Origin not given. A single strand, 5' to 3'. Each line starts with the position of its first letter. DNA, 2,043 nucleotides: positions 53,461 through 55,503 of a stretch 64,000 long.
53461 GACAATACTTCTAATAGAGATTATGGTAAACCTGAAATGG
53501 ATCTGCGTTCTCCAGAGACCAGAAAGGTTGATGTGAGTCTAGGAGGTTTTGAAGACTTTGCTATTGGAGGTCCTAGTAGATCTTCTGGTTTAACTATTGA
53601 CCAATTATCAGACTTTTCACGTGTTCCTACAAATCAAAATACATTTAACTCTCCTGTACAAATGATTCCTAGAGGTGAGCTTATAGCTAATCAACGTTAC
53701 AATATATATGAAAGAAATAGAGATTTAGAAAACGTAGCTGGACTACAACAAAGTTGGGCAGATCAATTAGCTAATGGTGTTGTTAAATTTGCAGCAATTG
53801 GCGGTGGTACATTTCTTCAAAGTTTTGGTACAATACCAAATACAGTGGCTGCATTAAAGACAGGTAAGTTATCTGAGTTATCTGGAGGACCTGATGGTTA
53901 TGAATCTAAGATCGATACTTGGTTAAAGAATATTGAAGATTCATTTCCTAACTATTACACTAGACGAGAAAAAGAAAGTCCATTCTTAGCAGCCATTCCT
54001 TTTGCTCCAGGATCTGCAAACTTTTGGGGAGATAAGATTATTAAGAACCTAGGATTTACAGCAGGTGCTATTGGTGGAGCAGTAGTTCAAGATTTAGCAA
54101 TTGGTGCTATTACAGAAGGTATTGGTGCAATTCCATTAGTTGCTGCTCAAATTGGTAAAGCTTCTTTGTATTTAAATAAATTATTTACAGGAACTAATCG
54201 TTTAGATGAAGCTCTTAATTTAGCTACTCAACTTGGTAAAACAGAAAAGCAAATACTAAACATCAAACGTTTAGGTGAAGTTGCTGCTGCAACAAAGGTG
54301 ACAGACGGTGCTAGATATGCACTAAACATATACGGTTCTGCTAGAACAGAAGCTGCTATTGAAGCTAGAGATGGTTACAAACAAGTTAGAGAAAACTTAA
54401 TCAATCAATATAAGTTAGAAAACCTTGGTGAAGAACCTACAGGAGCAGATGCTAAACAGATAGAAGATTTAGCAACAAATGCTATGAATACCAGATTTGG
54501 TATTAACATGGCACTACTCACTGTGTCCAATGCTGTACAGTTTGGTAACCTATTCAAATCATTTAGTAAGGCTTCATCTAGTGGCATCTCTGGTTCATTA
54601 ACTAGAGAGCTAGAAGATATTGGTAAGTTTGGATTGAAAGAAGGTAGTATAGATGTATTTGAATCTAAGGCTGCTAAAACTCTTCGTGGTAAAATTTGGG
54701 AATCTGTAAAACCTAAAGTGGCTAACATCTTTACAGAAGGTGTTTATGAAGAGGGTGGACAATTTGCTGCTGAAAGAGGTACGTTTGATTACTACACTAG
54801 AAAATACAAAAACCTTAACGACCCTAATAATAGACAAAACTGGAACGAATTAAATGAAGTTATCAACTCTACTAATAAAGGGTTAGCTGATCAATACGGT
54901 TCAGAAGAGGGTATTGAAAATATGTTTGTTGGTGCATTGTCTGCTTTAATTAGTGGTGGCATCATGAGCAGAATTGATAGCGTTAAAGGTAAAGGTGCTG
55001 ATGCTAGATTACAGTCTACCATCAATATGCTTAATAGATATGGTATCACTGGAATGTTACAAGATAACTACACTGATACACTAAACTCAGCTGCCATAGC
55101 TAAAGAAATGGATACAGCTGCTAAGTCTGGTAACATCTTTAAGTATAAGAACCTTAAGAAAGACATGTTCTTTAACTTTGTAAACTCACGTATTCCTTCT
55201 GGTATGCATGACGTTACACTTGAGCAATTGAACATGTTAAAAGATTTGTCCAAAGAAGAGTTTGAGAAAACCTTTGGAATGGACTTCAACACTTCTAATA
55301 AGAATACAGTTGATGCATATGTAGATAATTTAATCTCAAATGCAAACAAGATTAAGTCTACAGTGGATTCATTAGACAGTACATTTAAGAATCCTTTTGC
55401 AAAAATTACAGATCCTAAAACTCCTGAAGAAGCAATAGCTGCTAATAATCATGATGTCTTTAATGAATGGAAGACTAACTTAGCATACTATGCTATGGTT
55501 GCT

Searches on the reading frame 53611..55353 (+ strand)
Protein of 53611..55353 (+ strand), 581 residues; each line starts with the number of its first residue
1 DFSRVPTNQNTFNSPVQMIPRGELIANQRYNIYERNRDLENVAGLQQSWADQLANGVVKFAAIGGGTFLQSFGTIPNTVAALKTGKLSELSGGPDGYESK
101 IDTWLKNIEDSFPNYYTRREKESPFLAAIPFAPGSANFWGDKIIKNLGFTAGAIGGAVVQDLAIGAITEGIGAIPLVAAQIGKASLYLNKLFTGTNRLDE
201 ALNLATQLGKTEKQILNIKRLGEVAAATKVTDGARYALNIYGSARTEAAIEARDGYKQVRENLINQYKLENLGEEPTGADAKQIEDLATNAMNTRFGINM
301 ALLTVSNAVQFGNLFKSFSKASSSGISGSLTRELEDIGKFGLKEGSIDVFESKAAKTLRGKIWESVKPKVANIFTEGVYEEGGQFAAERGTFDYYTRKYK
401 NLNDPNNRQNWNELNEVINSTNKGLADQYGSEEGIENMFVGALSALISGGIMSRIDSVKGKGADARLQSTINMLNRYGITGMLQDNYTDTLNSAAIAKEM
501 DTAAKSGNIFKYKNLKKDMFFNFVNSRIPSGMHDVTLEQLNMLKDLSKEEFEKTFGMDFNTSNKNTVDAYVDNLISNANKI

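Call 33: find_homologous_proteins(query=window:53611-55353:+, max_evalue=0.001)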
Query window:53611-55353:+ (581 aa): 27 proteins with E <= 0.001 among 8000 candidates.
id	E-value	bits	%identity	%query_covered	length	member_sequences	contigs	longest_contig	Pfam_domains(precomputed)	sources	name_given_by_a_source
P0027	0.0e+0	1225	95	100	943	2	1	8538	-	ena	-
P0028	7.2e-272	921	70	100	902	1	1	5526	-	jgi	jgi:hypothetical protein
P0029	1.6e-241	821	65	98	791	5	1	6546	-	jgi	jgi:hypothetical protein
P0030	1.8e-233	794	68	87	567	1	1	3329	-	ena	-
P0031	5.0e-230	783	61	99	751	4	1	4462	-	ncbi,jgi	jgi:hypothetical protein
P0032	5.9e-228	776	61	98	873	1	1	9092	-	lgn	-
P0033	1.3e-222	758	61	98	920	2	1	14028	-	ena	-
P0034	7.4e-222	756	60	96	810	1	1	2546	-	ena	-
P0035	6.2e-189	647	58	89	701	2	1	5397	-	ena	-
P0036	3.5e-185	635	63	78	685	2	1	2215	-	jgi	-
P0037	6.3e-185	634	60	86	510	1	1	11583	-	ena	-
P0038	2.0e-181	622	58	83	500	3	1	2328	-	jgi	jgi:hypothetical protein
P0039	4.5e-177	608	56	88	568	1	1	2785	-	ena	-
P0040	1.4e-163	564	54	82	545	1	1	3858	-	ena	-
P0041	6.9e-127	442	54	67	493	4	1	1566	-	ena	-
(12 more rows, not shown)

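Call 37: search_dna_similar(query=window:53611-55353:+, collection=phages, mode=protein, max_evalue=0.01, max_rows=25)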
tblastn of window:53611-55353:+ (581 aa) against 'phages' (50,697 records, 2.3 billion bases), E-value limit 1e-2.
Records with a match: 49; places in all: 49; records where one place covers at least 80% of the query: 32.
Best place of each record, by identity: <60% 49.
By first word of the organism name: Bacteroides 27; Cellulophaga 7; uncultured 6; Bacteriophage 3; IAS 2; Leptolyngbya 1; Dulem 1; Kehishuvirus 1; bajarodcaudo 1.
By host as written in the record: Bacteroides intestinalis DSM 108646 25; - 10; Bacteroides intestinalis APC919/174 2; Cellulophaga baltica #18 2; Cellulophaga baltica #17 2; Cellulophaga baltica #4 2; Homo sapiens 2; Leptolyngbya boryana 1; and 3 more.
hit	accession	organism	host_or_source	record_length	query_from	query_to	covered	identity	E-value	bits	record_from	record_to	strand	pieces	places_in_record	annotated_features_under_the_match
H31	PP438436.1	Leptolyngbya phage Lbo-JY46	Leptolyngbya boryana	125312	30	581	95%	24.6%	7e-34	144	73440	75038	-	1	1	hypothetical protein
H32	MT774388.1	uncultured phage cr112_1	human feces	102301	38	574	92%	23.7%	6e-13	78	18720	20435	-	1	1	putative RNA-polymerase subunit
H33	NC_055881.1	uncultured phage cr112_1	human feces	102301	38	574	92%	23.7%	6e-13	78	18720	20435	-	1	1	putative RNA-polymerase subunit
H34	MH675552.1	Bacteroides phage crAss001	Bacteroides intestinalis APC919/174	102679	39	574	92%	23.7%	8e-13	78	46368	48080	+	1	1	putative RNA-polymerase subunit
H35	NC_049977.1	Bacteroides phage crAss001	Bacteroides intestinalis APC919/174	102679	39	574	92%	23.7%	8e-13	78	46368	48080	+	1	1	putative RNA-polymerase subunit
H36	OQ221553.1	Bacteroides phage PhiCrAssBcn18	Bacteroides intestinalis DSM 108646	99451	39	574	92%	23.7%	1e-12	77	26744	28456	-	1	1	putative RNA-polymerase subunit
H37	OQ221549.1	Bacteroides phage PhiCrAssBcn14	Bacteroides intestinalis DSM 108646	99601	39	574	92%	23.7%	1e-12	77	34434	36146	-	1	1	putative RNA-polymerase subunit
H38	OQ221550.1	Bacteroides phage PhiCrAssBcn15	Bacteroides intestinalis DSM 108646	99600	39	574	92%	23.7%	1e-12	77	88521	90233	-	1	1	putative RNA-polymerase subunit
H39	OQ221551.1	Bacteroides phage PhiCrAssBcn16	Bacteroides intestinalis DSM 108646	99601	39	574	92%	23.7%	1e-12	77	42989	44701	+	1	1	putative RNA-polymerase subunit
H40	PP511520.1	Dulem virus 41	Varecia variegata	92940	38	524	84%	25.8%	1e-13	81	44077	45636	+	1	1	structural protein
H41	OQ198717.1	Kehishuvirus sp. 'tikkala'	Bacteroides cellulosilyticus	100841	38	574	92%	23.2%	7e-12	75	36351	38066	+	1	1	RNA-polymerase subunit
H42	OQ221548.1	Bacteroides phage PhiCrAssBcn13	Bacteroides intestinalis DSM 108646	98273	39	524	84%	24.0%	8e-13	78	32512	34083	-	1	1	putative RNA-polymerase subunit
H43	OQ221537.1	Bacteroides phage PhiCrAssBcn2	Bacteroides intestinalis DSM 108646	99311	39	524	84%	24.0%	8e-13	78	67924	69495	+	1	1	putative RNA-polymerase subunit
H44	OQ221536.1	Bacteroides phage PhiCrAssBcn1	Bacteroides intestinalis DSM 108646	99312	39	524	84%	24.0%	8e-13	78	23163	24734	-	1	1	putative RNA-polymerase subunit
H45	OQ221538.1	Bacteroides phage PhiCrAssBcn3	Bacteroides intestinalis DSM 108646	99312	39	524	84%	24.0%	8e-13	78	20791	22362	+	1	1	putative RNA-polymerase subunit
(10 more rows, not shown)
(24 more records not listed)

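Call 39: get_annotated_region(hit=H35, flank=14000)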
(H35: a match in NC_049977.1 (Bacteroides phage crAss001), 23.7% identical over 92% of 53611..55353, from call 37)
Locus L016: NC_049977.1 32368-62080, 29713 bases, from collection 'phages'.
description: Bacteroides phage crAss001, complete genome.
organism: Bacteroides phage crAss001 (NCBI taxid 2301731)
taxonomy: Viruses; Duplodnaviria; Heunggongvirae; Uroviricota; Caudoviricetes; Crassvirales; Steigviridae; Asinivirinae; Kehishuvirus; Kehishuvirus primarius
host: Bacteroides intestinalis APC919/174; source: -; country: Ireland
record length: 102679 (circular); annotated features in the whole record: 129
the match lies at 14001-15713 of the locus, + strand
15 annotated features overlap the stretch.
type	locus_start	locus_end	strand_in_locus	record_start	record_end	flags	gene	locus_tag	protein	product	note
CDS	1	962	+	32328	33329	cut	-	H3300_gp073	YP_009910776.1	hypothetical protein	Gp36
CDS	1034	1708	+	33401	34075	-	-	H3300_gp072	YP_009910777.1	homing endonuclease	Gp37; group I intron endonuclease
CDS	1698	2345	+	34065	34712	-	-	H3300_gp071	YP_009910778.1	tetratricopeptide repeat containing protein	Gp38; contains tetratricopeptide repeat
CDS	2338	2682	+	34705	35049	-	-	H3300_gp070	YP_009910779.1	hypothetical protein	Gp39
CDS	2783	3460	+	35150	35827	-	-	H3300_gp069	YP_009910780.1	hypothetical protein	Gp40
CDS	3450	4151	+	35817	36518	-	-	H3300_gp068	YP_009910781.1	endonuclease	Gp41; group I intron endonuclease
CDS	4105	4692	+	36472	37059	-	-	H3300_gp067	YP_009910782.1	HU/IHF-like protein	Gp42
CDS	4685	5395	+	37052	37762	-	-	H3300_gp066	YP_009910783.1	tail tubular protein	Gp43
CDS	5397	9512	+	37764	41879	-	-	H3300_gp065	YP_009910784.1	virion structural protein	Gp44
CDS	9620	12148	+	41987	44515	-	-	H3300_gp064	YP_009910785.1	putative transmembrane protein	Gp45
CDS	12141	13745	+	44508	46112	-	-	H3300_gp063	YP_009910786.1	hypothetical protein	Gp46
CDS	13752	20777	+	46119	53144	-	-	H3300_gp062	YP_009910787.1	putative RNA-polymerase subunit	Gp47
CDS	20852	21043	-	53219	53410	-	-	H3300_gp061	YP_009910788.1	shock protein C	Gp48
CDS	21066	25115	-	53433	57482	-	-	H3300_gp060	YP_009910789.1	putative RNA-polymerase subunit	Gp49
CDS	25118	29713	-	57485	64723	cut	-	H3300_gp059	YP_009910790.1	putative RNA polymerase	Gp50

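Call 40: get_annotated_region(hit=H31, flank=16000)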
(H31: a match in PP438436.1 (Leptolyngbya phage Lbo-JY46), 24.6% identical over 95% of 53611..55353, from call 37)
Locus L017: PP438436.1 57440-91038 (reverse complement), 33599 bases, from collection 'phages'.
description: Leptolyngbya phage Lbo-JY46, complete genome.
organism: Leptolyngbya phage Lbo-JY46 (NCBI taxid 3128135)
taxonomy: Viruses; Duplodnaviria; Heunggongvirae; Uroviricota; Caudoviricetes
host: Leptolyngbya boryana; source: China; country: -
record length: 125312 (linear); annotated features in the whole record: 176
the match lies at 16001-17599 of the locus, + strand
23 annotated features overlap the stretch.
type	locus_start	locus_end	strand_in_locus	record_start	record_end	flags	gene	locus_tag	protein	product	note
CDS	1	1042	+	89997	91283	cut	-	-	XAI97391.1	hypothetical protein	-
CDS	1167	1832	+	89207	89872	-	-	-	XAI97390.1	hypothetical protein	-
CDS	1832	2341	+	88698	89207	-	-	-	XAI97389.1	hypothetical protein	-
CDS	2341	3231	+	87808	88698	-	-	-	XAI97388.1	hypothetical protein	-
CDS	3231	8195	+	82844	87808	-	-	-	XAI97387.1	hypothetical protein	-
CDS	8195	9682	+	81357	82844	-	-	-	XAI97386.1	hypothetical protein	-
CDS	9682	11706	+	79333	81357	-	-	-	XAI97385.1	hypothetical protein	-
CDS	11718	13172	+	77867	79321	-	-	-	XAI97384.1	hypothetical protein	-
CDS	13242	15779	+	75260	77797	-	-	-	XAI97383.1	hypothetical protein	-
CDS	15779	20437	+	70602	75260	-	-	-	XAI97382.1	hypothetical protein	-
CDS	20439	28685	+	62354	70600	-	-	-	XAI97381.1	hypothetical protein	-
CDS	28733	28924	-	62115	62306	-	-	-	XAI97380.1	hypothetical protein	-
CDS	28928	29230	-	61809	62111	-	-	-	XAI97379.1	hypothetical protein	-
CDS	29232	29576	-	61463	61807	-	-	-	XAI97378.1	hypothetical protein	-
CDS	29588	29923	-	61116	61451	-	-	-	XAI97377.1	hypothetical protein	-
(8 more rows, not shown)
